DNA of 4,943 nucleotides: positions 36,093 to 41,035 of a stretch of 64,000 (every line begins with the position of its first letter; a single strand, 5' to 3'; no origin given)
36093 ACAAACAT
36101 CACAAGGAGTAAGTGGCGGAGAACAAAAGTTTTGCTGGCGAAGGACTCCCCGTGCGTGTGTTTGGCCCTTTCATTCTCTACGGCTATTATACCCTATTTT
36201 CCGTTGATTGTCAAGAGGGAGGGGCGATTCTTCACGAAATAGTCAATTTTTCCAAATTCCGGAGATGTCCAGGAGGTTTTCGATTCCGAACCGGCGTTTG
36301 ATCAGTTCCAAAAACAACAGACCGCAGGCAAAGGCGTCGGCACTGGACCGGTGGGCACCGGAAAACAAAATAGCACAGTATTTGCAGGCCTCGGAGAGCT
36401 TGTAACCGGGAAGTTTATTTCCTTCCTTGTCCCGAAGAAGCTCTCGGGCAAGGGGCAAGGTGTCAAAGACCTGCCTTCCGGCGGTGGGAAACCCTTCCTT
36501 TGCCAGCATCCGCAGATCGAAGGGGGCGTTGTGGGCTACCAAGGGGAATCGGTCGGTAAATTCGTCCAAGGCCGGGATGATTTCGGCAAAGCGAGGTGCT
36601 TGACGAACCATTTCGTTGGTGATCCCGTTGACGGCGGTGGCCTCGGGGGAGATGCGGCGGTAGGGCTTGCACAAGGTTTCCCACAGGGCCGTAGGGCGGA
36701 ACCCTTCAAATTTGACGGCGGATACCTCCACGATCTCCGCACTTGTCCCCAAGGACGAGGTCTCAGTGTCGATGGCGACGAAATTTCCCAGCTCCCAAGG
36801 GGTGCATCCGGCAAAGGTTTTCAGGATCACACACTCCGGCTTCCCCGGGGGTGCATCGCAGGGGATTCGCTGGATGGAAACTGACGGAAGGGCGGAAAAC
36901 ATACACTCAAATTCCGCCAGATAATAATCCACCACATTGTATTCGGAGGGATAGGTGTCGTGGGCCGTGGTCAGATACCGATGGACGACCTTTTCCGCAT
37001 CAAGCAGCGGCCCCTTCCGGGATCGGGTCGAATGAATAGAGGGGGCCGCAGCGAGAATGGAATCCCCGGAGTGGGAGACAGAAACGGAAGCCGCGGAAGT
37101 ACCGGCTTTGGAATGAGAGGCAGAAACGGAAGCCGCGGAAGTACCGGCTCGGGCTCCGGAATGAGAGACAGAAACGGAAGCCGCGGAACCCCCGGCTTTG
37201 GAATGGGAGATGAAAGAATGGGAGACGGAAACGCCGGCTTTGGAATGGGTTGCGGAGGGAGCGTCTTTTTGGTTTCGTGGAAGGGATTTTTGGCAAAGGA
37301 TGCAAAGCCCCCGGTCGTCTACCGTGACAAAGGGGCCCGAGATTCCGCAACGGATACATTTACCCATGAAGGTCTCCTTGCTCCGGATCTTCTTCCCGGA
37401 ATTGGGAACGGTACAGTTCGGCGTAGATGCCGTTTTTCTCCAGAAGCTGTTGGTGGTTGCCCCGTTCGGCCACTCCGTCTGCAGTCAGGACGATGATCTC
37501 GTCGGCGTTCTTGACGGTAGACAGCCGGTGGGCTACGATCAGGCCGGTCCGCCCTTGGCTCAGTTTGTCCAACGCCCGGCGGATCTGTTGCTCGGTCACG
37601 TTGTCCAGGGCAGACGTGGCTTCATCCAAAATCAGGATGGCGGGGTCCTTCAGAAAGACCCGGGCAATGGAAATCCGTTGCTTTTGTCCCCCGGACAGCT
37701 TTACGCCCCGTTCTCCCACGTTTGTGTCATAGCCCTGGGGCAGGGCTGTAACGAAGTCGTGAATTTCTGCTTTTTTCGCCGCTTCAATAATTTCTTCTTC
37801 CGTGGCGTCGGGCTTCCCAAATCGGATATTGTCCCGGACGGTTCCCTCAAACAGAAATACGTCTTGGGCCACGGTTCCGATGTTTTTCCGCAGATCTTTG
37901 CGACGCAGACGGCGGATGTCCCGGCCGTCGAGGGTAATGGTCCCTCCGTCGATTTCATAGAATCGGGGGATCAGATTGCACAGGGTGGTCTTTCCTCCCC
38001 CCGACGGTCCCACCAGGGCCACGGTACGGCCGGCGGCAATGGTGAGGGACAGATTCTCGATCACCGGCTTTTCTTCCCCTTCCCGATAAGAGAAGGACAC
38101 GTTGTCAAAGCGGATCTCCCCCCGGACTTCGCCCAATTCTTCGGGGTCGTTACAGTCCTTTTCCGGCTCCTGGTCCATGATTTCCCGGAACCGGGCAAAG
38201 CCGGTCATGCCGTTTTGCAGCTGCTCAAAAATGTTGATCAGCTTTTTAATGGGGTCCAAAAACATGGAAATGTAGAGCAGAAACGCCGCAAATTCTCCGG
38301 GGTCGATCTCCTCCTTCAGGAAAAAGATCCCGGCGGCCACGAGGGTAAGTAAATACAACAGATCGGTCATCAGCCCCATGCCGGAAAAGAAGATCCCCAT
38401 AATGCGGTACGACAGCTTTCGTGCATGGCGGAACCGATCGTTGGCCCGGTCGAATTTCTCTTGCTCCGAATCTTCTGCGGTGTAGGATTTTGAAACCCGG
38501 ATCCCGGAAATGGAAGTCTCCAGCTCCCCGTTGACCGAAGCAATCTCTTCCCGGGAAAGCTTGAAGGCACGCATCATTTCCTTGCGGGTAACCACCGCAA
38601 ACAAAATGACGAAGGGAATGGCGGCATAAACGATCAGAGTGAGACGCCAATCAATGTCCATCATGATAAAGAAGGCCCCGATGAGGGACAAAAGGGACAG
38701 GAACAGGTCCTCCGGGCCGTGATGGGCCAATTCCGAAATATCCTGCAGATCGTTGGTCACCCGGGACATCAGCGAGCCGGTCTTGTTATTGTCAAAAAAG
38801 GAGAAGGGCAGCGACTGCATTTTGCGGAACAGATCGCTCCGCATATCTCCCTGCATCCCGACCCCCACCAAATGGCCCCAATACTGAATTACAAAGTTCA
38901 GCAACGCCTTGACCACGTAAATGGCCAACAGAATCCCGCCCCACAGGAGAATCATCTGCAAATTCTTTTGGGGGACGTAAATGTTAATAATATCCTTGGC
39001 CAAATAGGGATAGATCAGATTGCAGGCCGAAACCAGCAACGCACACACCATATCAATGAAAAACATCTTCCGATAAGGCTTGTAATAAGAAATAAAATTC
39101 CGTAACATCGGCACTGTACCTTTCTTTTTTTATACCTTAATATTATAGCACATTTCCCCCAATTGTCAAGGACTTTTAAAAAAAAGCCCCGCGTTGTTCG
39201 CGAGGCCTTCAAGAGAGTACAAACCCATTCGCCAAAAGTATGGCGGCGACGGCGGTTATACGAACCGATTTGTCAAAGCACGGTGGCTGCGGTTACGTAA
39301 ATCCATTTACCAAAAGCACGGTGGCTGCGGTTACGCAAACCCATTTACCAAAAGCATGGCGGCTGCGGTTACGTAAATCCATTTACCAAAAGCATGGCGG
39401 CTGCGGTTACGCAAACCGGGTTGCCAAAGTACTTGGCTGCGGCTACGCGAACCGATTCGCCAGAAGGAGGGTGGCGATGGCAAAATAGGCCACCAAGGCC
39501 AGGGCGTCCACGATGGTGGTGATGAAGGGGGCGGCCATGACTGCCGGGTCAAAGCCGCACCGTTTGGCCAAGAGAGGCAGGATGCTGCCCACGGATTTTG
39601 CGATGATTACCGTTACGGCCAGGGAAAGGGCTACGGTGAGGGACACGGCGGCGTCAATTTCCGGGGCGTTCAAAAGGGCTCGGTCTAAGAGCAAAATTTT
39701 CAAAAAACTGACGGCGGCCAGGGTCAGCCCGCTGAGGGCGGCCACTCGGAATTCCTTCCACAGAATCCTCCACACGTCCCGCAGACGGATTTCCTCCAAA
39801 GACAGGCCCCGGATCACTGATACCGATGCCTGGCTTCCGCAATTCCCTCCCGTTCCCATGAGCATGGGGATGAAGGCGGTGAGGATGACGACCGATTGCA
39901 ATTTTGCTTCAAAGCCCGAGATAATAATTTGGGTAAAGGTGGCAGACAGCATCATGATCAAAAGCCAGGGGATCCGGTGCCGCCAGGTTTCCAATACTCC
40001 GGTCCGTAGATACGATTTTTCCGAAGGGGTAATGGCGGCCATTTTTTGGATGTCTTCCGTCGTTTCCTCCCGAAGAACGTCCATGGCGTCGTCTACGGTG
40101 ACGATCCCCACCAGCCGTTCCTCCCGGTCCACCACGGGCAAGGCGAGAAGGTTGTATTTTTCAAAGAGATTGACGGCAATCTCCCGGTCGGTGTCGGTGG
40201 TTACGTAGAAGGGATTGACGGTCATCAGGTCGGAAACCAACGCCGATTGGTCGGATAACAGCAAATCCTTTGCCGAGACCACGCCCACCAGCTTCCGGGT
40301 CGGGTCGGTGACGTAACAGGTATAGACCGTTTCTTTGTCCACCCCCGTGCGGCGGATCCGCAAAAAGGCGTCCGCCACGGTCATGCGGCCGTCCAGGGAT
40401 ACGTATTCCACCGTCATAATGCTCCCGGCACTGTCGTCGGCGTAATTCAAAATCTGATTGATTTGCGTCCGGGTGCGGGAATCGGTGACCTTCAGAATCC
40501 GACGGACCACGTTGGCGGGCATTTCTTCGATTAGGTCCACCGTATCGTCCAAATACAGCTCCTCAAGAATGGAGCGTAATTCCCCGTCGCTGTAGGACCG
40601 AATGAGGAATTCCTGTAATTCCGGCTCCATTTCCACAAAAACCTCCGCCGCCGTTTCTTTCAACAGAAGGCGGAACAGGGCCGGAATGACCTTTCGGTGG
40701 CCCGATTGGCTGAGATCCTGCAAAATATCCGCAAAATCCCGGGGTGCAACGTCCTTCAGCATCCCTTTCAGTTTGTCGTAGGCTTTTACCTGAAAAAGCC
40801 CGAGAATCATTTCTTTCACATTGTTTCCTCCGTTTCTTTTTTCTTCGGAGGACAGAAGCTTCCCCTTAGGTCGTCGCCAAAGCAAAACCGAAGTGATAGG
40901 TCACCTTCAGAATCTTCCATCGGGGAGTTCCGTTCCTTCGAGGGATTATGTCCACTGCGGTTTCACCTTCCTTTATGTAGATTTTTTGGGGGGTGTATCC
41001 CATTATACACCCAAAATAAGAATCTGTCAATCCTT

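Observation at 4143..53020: Many unrelated minisatellite arrays, each starting at or across a stop codon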

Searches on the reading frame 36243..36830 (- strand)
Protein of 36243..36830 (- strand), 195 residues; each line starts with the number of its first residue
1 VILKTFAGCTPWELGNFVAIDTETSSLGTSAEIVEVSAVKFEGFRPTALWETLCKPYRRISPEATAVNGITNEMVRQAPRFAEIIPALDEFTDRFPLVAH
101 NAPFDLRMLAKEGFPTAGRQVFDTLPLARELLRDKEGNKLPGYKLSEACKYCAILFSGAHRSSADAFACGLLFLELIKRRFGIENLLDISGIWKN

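Call 85: search_solved_structures(query=window:36243-36830:-, max_evalue=0.00001, show_alignments=1)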
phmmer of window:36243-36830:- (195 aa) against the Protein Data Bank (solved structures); distinct sequences matched with E-value up to 0.00001: 7.
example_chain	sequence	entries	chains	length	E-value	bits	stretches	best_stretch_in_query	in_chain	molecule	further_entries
2p1j_A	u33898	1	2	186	6.8e-16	62.1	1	16-177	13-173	DNA polymerase III polC-type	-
5fku_D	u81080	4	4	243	1.1e-08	38.7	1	18-112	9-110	DNA POLYMERASE III SUBUNIT EPSILON | DNA POLYMERASE III EPSILON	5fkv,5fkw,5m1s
9qpc_A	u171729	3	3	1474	1.6e-08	38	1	24-186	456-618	DNA polymerase III PolC-type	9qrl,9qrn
1j53_A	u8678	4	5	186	1.7e-08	38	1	18-112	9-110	DNA polymerase III, epsilon chain | DNA polymerase III epsilon subunit | DNA POLYMERASE III SUBUNIT EPSILON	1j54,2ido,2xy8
2gui_A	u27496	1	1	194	1.8e-08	37.9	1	18-112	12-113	DNA polymerase III epsilon subunit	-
4fzx_C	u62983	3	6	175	3.3e-08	37.1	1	20-191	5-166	Exodeoxyribonuclease 10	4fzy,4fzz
8h18_A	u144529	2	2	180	9.3e-06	29.1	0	17-167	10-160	DnaQ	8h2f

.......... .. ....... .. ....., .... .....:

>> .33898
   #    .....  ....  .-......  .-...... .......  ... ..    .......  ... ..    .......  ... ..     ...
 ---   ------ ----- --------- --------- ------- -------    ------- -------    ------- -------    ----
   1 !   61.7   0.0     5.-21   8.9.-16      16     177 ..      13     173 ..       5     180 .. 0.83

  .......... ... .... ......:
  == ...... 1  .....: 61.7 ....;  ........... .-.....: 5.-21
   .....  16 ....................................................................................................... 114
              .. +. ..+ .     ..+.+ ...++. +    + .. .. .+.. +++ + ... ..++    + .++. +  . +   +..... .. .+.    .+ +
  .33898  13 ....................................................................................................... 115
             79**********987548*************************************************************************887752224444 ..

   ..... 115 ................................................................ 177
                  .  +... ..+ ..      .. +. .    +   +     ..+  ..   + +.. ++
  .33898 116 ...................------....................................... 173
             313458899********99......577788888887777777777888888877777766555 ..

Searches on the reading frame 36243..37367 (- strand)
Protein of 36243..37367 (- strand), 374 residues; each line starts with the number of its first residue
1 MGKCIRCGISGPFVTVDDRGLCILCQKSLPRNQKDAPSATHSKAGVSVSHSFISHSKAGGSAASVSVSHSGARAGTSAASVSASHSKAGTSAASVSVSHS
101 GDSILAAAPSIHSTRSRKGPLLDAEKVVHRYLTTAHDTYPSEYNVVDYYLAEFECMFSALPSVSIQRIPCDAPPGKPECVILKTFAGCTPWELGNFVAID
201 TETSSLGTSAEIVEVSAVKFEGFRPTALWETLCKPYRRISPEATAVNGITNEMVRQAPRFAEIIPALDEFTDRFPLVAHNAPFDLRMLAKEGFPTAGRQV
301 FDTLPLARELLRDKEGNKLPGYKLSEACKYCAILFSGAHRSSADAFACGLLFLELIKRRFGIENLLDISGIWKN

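Call 48: search_protein_families(library=ncbifam, proteins=[window:36243-37367:-], max_evalue=0.00001)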
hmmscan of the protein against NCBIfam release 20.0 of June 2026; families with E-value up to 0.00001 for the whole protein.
window:36243-37367:- (374 aa): 26 families (the best 25 are shown)
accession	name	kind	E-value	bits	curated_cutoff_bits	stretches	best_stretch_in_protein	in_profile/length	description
NF005906.0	PRK07883.1-4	equivalog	3e-29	101.8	495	1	195-363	7-178/563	DEDD exonuclease domain-containing protein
NF005907.0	PRK07883.1-5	equivalog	5.1e-26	91.2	454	1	195-356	29-192/584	DEDD exonuclease domain-containing protein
NF005289.0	PRK06807.1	equivalog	3.4e-25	88.9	335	1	195-355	9-168/313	3'-5' exonuclease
NF005905.0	PRK07883.1-3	equivalog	1e-24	87.1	508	1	195-358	25-190/581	DEDD exonuclease domain-containing protein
NF005904.0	PRK07883.1-2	equivalog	1.2e-23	83.3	969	1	195-358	31-196/584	DEDD exonuclease domain-containing protein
NF001688.0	PRK00448.1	equivalog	1.6e-23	82.3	873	1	195-358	424-587/1445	PolC-type DNA polymerase III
NF005981.0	PRK08074.1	equivalog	8.7e-21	73.6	789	1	195-358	4-168/931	ATP-dependent DNA helicase DinG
TIGR01405.1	polC_Gram_pos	equivalog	1.2e-18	66.3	1043.45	1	195-358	190-353/1211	DNA polymerase III subunit alpha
TIGR01407.1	dinG_rel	hypoth_equivalog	1.5e-17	63.2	547.7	1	196-355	2-161/889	putative DnaQ family exonuclease/DinG family helicase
TIGR00573.1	dnaq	subfamily_domain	1.7e-17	63.6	71.5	1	193-358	6-176/217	exonuclease, DNA polymerase III, epsilon subunit family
NF004964.0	PRK06310.1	equivalog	8.3e-17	61.4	236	1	195-367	8-182/250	DNA polymerase III subunit epsilon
NF004316.1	PRK05711.1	equivalog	2.4e-16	60.1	196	1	197-308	4-126/234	DNA polymerase III subunit epsilon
NF005903.0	PRK07883.1-1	equivalog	1.6e-15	56.6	1038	1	207-358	60-212/642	DEDD exonuclease domain-containing protein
NF005927.0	PRK07942.1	subfamily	4.2e-15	56.1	186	1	190-354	3-175/232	DNA polymerase III subunit epsilon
NF005836.0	PRK07740.1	equivalog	8e-15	54.9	261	1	195-368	60-237/244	hypothetical protein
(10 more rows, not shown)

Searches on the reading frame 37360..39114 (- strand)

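Call 50: search_protein_families(library=pfam, proteins=[window:37360-39114:-], max_evalue=0.00001)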
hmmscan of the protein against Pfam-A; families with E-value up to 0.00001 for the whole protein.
window:37360-39114:- (584 aa): 3 families
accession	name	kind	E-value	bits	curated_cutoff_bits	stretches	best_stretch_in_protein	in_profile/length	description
PF00664.28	ABC_membrane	-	2.5e-55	188.5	28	1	19-288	2-273/274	ABC transporter transmembrane region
PF00005.33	ABC_tran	-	3.6e-35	122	25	1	353-501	2-137/137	ABC transporter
PF02463.25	SMC_N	-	2.8e-07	30.7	40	1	443-545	124-213/220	RecF/RecN/SMC N terminal domain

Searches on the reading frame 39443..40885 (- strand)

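Call 50: search_protein_families(library=pfam, proteins=[window:39443-40885:-], max_evalue=0.00001)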
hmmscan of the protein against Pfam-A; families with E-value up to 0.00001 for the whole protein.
window:39443-40885:- (480 aa): 3 families
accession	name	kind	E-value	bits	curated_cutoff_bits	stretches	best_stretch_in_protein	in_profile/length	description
PF01769.21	MgtE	-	3.4e-36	124.7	27.6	1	339-470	1-125/125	Divalent cation transporter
PF03448.22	MgtE_N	-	7e-23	81.5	25.9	1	48-151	3-102/102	MgtE intracellular N domain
PF00571.33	CBS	-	1.2e-19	70.8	24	2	217-272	1-56/57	CBS domain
